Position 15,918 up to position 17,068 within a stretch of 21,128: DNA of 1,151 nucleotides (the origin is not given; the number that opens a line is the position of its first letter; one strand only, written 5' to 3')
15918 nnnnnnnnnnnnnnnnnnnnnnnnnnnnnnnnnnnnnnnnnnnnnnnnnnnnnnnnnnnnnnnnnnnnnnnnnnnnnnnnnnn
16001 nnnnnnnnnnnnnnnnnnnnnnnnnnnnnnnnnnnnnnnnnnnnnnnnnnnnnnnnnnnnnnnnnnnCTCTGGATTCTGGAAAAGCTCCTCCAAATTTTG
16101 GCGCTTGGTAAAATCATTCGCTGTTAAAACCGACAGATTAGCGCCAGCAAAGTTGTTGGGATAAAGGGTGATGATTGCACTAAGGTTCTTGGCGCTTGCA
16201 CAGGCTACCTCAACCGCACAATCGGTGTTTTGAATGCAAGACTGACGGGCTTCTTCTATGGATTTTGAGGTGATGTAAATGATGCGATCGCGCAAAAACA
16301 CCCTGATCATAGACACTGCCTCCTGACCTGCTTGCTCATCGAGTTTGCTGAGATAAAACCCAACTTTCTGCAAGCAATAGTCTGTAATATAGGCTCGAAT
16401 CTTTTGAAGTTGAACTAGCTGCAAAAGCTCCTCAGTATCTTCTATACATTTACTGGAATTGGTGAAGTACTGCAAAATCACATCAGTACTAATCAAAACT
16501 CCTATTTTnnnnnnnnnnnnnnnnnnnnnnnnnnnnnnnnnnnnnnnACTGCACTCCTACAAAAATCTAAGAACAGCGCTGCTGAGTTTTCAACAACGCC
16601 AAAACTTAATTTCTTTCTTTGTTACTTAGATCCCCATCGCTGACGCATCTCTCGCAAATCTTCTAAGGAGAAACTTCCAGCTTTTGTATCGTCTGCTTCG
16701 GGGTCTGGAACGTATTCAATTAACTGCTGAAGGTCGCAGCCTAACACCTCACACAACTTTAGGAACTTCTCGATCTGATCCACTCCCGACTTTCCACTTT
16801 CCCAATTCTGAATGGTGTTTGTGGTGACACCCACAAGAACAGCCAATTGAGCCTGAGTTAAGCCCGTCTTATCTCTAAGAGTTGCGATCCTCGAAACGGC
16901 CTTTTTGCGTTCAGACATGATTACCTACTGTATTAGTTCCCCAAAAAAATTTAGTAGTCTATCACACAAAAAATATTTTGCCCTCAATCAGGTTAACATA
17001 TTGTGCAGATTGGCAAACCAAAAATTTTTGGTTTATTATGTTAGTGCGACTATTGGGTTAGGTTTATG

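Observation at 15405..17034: XRE-HTH plus PIN-like/pentapeptide-repeat fusion: a toxin-antitoxin-shaped module with an unusual effector architecture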

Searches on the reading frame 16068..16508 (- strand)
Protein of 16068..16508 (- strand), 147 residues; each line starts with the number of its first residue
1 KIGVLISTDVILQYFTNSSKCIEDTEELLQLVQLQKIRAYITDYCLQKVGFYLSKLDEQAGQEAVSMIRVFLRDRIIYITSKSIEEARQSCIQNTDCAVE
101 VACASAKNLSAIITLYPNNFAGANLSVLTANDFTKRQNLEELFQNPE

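Call 50: find_encoding_contigs(protein=P0269, flank=4000, max_places=3)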
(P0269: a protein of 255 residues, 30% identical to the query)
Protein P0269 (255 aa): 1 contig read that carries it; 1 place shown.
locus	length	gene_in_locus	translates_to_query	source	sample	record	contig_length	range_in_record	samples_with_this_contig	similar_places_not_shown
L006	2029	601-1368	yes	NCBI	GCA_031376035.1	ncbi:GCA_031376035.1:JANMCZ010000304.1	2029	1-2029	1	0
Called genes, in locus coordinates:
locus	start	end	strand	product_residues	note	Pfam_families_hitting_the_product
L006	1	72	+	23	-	?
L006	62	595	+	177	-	PF10387:DUF2442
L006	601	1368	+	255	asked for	PF13470:PIN_3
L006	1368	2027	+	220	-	?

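Call 54: predict_structure(alignment_id=A6)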
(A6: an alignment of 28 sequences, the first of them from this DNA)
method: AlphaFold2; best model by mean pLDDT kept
length: 147 residues; sequences in the alignment: 28
mean_pLDDT: 94.7   pTM: 0.89
mean pLDDT of the five models: 94.7, 94.6, 93.1, 93.1, 93.0
residues with pLDDT >= 90: 131; 70-90: 14; 50-70: 2; < 50: 0
segments of 3 or more residues with pLDDT < 50: none
pLDDT, mean of each block of 10 residues (from residue 1): 96 84 89 96 98 95 97 97 98 98 98 98 97 94 83
secondary structure, 60 per line:
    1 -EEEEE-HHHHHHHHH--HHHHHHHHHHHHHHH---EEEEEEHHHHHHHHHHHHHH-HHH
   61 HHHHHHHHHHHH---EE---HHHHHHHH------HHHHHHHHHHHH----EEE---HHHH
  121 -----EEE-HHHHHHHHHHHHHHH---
elements in order: E2-6 H8-16 H19-33 E37-42 H43-56 H58-72 H81-88 H95-106 E111-113 H117-120 E126-128 H130-144

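Call 57: fold_search(model_id=the predicted structure, library=pdb)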
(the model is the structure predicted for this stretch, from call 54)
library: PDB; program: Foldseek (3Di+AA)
matches with E <= 10: 477; with E <= 0.001: 12
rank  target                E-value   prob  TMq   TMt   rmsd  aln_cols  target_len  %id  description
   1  3zvk_B                9.8e-05  1.00  0.64  0.70   3.3       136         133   15  Crystal structure of VapBC2 from Rickettsia felis bound to a DNA fragment from their promoter (released 2011-12-14)
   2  2bsq_A                2.3e-04  1.00  0.64  0.65   3.4       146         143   12  FitAB bound to DNA (released 2006-08-24)
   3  8wmm_G                2.6e-04  1.00  0.65  0.70   3.6       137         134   11  Structure of CbCas9-PcrIIC1 complex bound to 28-bp DNA substrate (20-nt complementary) (released 2024-06-05)
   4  5x3t_B                3.1e-04  1.00  0.63  0.67   3.6       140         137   14  VapBC from Mycobacterium tuberculosis (released 2017-06-07)
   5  2h1c_A                3.3e-04  1.00  0.63  0.66   3.7       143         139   13  Crystal Structure of FitAcB from Neisseria gonorrhoeae (released 2006-09-26)
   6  3zvk_C                3.5e-04  1.00  0.64  0.71   3.2       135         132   15  Crystal structure of VapBC2 from Rickettsia felis bound to a DNA fragment from their promoter (released 2011-12-14)
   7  2bsq_B                4.4e-04  1.00  0.62  0.64   4.2       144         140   13  FitAB bound to DNA (released 2006-08-24)
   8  5ed0_A                4.7e-04  1.00  0.63  0.69   3.3       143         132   13  Structure of the Shigella flexneri VapC mutant D7N (released 2016-02-17)
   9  5ecd_A                5.0e-04  1.00  0.59  0.65   3.8       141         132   13  Structure of the Shigella flexneri VapC mutant D98N crystal form 1 (released 2016-02-17)
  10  5ecw_A                5.3e-04  1.00  0.63  0.69   3.2       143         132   13  Structure of the Shigella flexneri VapC mutant D7A (released 2016-02-17)
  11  3zvk_A                6.0e-04  1.00  0.63  0.68   3.3       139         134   14  Crystal structure of VapBC2 from Rickettsia felis bound to a DNA fragment from their promoter (released 2011-12-14)
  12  5h4h_B                9.7e-04  1.00  0.65  0.66   3.9       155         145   12  Structure of PIN-domain protein (VapC4 toxin) from Pyrococcus horikoshii determined at 2.2 A resolution (released 2016-11-23)
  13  7by2_B                1.1e-03  1.00  0.62  0.74   3.1       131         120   20  Toxin-antitoxin complex from Klebsiella pneumoniae (released 2021-04-28)
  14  6ifc_A                2.1e-03  1.00  0.67  0.73   3.3       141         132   12  Crystal structure of VapBC from Salmonella typhimurium (released 2020-01-29)
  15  9h6a_A                2.1e-03  1.00  0.63  0.69   3.6       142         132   13  Crystal structure of the E. coli F-plasmid VapBC toxin-antitoxin complex (released 2024-12-18)
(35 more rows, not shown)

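Call 60: search_solved_structures(query=A6, max_evalue=10, show_alignments=5)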
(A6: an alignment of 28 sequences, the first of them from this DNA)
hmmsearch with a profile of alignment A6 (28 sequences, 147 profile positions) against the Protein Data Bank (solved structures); distinct sequences matched with E-value up to 10: 11.
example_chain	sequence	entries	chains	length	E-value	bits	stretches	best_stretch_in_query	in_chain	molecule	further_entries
1s79_A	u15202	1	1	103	0.093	15.9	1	36-88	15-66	Lupus La protein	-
9rtw_B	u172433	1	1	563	0.28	14.3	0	41-74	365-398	AP-3 complex subunit beta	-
9c5c_B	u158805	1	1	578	0.3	14.3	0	41-74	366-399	AP-3 complex subunit beta-1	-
9rtx_b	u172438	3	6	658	0.47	13.6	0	41-74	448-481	AP-3 complex subunit beta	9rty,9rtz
9c58_B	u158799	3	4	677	0.53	13.4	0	41-74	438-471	AP-3 complex subunit beta-1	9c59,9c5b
9c5a_B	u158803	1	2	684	0.54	13.4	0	41-74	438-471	AP-3 complex subunit beta-1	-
6yre_A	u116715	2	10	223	1.4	12.1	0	17-72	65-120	Probable transaldolase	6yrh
6ys0_A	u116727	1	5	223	1.4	12.1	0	17-72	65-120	Probable transaldolase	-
6yrt_A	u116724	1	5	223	1.4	12.1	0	17-72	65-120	Transaldolase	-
3s0c_A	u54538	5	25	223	1.4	12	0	17-72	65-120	Probable transaldolase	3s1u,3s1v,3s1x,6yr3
6yrm_A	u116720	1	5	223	1.4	12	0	17-72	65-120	Probable transaldolase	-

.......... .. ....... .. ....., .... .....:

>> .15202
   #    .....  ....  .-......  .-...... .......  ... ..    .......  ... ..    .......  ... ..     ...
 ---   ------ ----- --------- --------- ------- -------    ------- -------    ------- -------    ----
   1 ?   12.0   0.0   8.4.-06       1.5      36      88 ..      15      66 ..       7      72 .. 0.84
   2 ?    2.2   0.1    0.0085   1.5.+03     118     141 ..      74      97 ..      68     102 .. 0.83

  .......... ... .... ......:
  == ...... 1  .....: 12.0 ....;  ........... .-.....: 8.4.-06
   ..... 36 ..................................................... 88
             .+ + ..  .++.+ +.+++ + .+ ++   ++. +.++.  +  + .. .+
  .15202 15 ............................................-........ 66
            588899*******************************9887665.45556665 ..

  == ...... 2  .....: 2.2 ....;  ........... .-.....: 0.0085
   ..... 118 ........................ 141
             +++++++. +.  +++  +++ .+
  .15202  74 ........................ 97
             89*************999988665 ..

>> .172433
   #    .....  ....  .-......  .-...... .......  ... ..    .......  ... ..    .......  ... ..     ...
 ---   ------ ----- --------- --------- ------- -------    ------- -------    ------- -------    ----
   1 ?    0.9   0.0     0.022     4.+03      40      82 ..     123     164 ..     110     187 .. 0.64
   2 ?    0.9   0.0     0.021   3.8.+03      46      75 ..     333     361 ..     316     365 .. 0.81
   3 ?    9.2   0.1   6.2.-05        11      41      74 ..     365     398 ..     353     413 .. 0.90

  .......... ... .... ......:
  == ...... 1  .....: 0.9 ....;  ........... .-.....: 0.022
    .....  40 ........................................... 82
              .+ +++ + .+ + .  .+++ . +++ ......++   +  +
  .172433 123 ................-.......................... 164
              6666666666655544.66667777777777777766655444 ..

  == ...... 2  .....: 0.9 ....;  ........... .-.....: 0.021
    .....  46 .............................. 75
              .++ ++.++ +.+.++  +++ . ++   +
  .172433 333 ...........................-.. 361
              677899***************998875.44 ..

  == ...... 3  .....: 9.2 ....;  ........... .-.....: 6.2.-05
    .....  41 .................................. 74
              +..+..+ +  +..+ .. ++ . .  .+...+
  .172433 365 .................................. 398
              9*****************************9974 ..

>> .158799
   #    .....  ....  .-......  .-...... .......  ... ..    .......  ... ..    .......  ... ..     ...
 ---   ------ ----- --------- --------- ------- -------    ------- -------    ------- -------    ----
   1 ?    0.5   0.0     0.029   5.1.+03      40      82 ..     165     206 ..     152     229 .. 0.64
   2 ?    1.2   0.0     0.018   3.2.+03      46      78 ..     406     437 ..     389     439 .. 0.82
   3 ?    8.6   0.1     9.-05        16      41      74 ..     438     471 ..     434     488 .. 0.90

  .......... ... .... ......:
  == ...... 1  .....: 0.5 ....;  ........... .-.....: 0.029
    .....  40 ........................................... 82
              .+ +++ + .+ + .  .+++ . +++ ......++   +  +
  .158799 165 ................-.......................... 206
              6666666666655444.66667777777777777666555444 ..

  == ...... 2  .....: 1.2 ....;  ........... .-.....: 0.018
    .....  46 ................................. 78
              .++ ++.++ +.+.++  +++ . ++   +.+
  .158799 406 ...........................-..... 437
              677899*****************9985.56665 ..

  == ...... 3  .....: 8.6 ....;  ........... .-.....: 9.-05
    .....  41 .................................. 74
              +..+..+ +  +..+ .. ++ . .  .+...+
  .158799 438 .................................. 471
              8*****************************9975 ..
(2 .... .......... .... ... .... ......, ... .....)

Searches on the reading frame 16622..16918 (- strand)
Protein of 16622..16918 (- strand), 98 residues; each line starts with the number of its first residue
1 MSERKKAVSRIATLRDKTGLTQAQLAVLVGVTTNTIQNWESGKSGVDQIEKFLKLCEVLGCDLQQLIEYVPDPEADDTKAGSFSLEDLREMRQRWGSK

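Call 3: search_protein_families(library=pfam, proteins=[window:16622-16918:-], max_evalue=1)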
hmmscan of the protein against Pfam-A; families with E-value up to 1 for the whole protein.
window:16622-16918:- (98 aa): 16 families
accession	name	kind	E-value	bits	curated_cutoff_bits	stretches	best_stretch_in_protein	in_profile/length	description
PF13560.12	HTH_31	-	6e-12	46.1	27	1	10-63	5-58/64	Helix-turn-helix domain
PF01381.28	HTH_3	-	2e-11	44.1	23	1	11-66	1-55/55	Helix-turn-helix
PF13443.12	HTH_26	-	1.3e-09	38.5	22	1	14-72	5-63/63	Cro/C1-type HTH DNA-binding domain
PF12844.13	HTH_19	-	1.3e-09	38.2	30.2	1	10-67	3-59/64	Helix-turn-helix domain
PF13744.12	HTH_37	-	7.5e-05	22.9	27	1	4-64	16-76/80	Helix-turn-helix domain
PF13384.12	HTH_23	-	0.00017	21.8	24.6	1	3-42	4-40/50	Homeodomain-like domain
PF20432.4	Xre-like-HTH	-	0.00056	20.6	25.8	1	6-40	13-43/63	Antitoxin Xre-like helix-turn-helix domain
PF15731.11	MqsA_antitoxin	-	0.0061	17.1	30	1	8-48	71-111/131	Antitoxin component of bacterial toxin-antitoxin system, MqsA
PF01261.30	AP_endonuc_2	-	0.019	15.1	31.1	1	6-94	28-107/249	Xylose isomerase-like TIM barrel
PF15943.11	YdaS_toxin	-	0.056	13.7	30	1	22-46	11-35/65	Bacterial toxin YdaS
PF07022.19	Phage_CI_repr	-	0.065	14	22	1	15-66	7-57/65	Bacteriophage CI repressor helix-turn-helix domain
PF13551.12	HTH_29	-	0.11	13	28.1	0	5-39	2-32/64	Winged helix-turn helix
PF08965.17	Aca2_YdiL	-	0.16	12.6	23.8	1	14-72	9-71/118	Aca2/YdiL-like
PF17762.8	HTH_ParB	-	0.16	12.6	22.6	1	11-38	12-39/102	ParB HTH domain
PF13411.12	MerR_1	-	0.18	12.4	21.6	0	23-40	4-21/69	MerR HTH family regulatory protein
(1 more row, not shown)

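Call 4: search_protein_families(library=ncbifam, proteins=[window:16622-16918:-], max_evalue=1)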
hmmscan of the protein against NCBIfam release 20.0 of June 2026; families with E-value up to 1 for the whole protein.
window:16622-16918:- (98 aa): 23 families
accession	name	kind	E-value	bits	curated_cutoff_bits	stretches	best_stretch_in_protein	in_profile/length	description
TIGR03070.1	couple_hipB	subfamily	8.8e-12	44.8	71.65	1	11-63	7-58/58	type II toxin-antitoxin system Y4mF family antitoxin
TIGR03830.1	CxxCG_CxxCG_HTH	subfamily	2.2e-08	33.9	61.8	1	9-56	68-116/127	type II TA system antitoxin MqsA family protein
NF041951.1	phage_RstR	subfamily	1.3e-07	31.8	80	1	9-83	5-78/108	RstR family transcriptional repressor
NF040522.1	VC1465_fam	subfamily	3.5e-07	30.3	70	1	14-47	4-37/111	VC1465 family Xer recombination activation factor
NF007257.0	PRK09706.1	subfamily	1.8e-06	27.8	101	1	7-62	6-60/135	transcriptional repressor DicA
NF007481.0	PRK10072.1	equivalog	1.7e-05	25.2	110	1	3-48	30-75/96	HTH-type transcriptional regulator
NF007408.0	PRK09943.1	equivalog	2e-05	24.2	211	1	8-92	9-89/185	HTH-type transcriptional regulator PuuR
NF047542.1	telomere_Tap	equivalog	2.5e-05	23.2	600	1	13-46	24-57/695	telomere-associated protein Tap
NF047948.1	male_kill_WMK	equivalog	4.1e-05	23.2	300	1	5-70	161-225/300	WO male-killing family protein Wmk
NF003162.0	PRK04140.1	equivalog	4.6e-05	22.6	263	1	11-77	131-196/317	transcriptional regulator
NF006015.0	PRK08154.1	subfamily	4.9e-05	22.6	204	1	9-76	33-99/314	anaerobic benzoate catabolism transcriptional regulator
NF007271.0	PRK09726.1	equivalog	0.00019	21.4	79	1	11-76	17-83/88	type II toxin-antitoxin system antitoxin HipB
TIGR02612.1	mob_myst_A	hypoth_equivalog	0.00043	20.2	122.6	1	11-72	30-90/150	mobile mystery protein A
NF041575.1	antitoxPezA_Strep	equivalog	0.0011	19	290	1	10-47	5-42/158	type II toxin-antitoxin system antitoxin PezA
TIGR00270.2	TIGR00270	equivalog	0.0031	17.4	110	1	10-66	79-134/159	multiprotein bridging factor aMBF1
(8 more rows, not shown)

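Call 5: search_protein_families(library=padloc, proteins=[window:16622-16918:-], max_evalue=1)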
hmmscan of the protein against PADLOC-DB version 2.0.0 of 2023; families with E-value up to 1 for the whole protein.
window:16622-16918:- (98 aa): 21 families
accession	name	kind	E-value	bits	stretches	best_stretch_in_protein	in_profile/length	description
PDLC03951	RmrA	-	1.3e-09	35.6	1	9-74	11-75/400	-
PDLC03949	RmrA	-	2.7e-07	27.8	1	9-69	5-64/363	-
PDLC04142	capH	-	2.6e-06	26.4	1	9-76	9-71/103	capH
PDLC02926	HTH_VI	-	1.8e-05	22.9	1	11-67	6-61/92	-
PDLC03953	RmrA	-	1.9e-05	22.1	1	8-48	7-47/373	-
PDLC03952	RmrA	-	7.7e-05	19.7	1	8-72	24-83/395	-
PDLC03946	RmrA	-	0.00017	18.4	1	9-84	5-78/357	-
PDLC03954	RmrA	-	0.00065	16.7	1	9-77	13-80/380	-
PDLC03665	Control_protein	-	0.00082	17.6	1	10-69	12-71/77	control protein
PDLC04760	PDC-M64C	-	0.0011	17.3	1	4-65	24-84/93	-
PDLC03947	RmrA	-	0.0022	14.9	1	7-63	12-67/383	-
PDLC03955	RmrA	-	0.0027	15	1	9-62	23-75/371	-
PDLC03948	RmrA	-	0.0046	13.9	1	10-59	12-60/397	-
PDLC03664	Control_protein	-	0.0071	14.8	1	8-61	15-67/74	control protein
PDLC04762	PDC-M64C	-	0.013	13.6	1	6-61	27-81/97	-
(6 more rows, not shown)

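Call 90: search_protein_families(library=phrogs, proteins=[window:16622-16918:-], max_evalue=0.01)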
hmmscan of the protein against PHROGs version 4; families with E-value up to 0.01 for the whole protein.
window:16622-16918:- (98 aa): 33 families (the best 25 are shown)
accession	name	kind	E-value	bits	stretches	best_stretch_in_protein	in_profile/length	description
phrog_8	-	transcription regulation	5.9e-15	56.6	1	8-79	163-228/346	transcriptional regulator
phrog_3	-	transcription regulation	4.8e-12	47.4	1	5-79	87-160/430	transcriptional repressor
phrog_2328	-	transcription regulation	5.1e-12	46.7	1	8-82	17-90/128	transcriptional repressor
phrog_4836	-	transcription regulation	7.3e-11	43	1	5-68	74-136/194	CII-like regulator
phrog_5823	-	transcription regulation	8.6e-11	42.6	1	8-89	8-88/404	transcriptional regulator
phrog_2104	-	unknown function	8.1e-10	39.8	1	8-43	41-76/103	-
phrog_4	-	transcription regulation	1.2e-09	38.6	1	8-76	138-201/400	transcriptional repressor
phrog_4739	-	unknown function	1.5e-08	35.4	1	6-70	67-130/167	-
phrog_1373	-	transcription regulation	1.9e-08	35.4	1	11-67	68-123/166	transcriptional regulator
phrog_7950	-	transcription regulation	4.4e-08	34.1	1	13-42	14-43/68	transcriptional repressor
phrog_2967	-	transcription regulation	7.3e-08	33.2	1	3-71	7-74/225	transcriptional regulator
phrog_2439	-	transcription regulation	7.9e-06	26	1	9-60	10-60/367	transcriptional regulator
phrog_4441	-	DNA, RNA and nucleotide metabolism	8.7e-06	27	1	22-72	21-70/98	HTH DNA binding protein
phrog_147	-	transcription regulation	1.6e-05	26.2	1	6-53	4-54/100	transcriptional regulator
phrog_7241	-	transcription regulation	2.6e-05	25.3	1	9-67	64-121/122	transcriptional regulator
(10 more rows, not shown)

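Call 98: find_related_loci(query=A10, collection=metagenome_contigs, flank=2500)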
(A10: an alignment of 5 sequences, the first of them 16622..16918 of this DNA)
Query A10 (98 aa) in metagenome_contigs; peptide patterns used: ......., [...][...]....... (x = any residue, [..] = any of these).
600 stretches matched a pattern (row limit reached: there are more); 180 encode a relative of the query (tblastn E <= 1e-3); the best 80 are kept; 80 distinct loci.
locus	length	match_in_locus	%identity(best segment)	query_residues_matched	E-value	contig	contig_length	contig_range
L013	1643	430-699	57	9-97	6e-33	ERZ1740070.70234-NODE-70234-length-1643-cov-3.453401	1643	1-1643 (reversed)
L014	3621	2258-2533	56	5-97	1e-32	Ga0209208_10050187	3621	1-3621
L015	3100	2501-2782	56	5-98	5e-31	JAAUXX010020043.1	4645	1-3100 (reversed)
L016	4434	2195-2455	59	5-92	8e-31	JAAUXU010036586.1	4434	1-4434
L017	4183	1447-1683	59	1-79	2e-30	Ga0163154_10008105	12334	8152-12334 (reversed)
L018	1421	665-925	55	9-95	2e-29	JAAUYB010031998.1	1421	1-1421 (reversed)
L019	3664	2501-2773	60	6-96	9e-27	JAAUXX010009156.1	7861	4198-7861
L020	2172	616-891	47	5-93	1e-19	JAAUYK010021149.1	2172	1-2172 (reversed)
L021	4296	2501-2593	65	14-44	3e-9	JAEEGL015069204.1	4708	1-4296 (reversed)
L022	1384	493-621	56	14-54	3e-9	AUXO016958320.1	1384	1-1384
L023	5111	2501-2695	38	8-73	7e-9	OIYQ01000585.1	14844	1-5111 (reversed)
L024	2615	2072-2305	35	11-87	6e-9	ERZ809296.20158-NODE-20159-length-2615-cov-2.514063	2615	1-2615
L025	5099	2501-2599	58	10-42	9e-9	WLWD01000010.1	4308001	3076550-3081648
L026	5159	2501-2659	44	8-61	1e-8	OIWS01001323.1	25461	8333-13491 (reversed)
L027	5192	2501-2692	37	6-70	1e-8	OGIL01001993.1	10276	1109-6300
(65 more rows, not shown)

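Call 101: find_related_loci(query=A10, collection=viral_contigs, flank=2500)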
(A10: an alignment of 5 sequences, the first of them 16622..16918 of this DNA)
Query A10 (98 aa) in viral_contigs; peptide patterns used: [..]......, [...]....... (x = any residue, [..] = any of these).
600 stretches matched a pattern (row limit reached: there are more); 183 encode a relative of the query (tblastn E <= 1e-3); the best 80 are kept; 80 distinct loci.
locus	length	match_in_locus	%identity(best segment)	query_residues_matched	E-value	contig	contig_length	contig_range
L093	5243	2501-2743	38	1-82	1e-9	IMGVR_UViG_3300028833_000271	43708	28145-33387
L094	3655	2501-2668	47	11-67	1e-9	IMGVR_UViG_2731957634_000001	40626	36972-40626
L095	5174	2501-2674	45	10-67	2e-9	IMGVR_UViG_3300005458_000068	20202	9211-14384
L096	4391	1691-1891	34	4-68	3e-9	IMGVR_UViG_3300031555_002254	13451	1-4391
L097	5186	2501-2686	38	11-73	3e-9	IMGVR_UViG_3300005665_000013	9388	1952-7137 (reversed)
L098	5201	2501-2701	34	4-68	3e-9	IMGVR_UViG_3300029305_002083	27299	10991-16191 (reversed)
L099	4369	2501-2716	38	9-82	4e-9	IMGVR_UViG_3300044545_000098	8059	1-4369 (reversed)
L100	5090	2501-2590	67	14-43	1e-8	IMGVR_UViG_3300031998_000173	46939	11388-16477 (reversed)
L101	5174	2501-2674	42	5-63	2e-8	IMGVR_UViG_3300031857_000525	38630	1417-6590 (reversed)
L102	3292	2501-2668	39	11-67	3e-8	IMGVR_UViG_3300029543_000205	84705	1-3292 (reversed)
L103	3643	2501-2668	39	11-67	4e-8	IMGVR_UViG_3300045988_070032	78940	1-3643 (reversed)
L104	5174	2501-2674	42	10-68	5e-8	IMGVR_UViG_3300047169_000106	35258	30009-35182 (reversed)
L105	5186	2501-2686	40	9-68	7e-8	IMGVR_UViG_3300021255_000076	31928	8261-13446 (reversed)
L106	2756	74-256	39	6-67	1e-7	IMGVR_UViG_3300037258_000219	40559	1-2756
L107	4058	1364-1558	38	11-76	2e-7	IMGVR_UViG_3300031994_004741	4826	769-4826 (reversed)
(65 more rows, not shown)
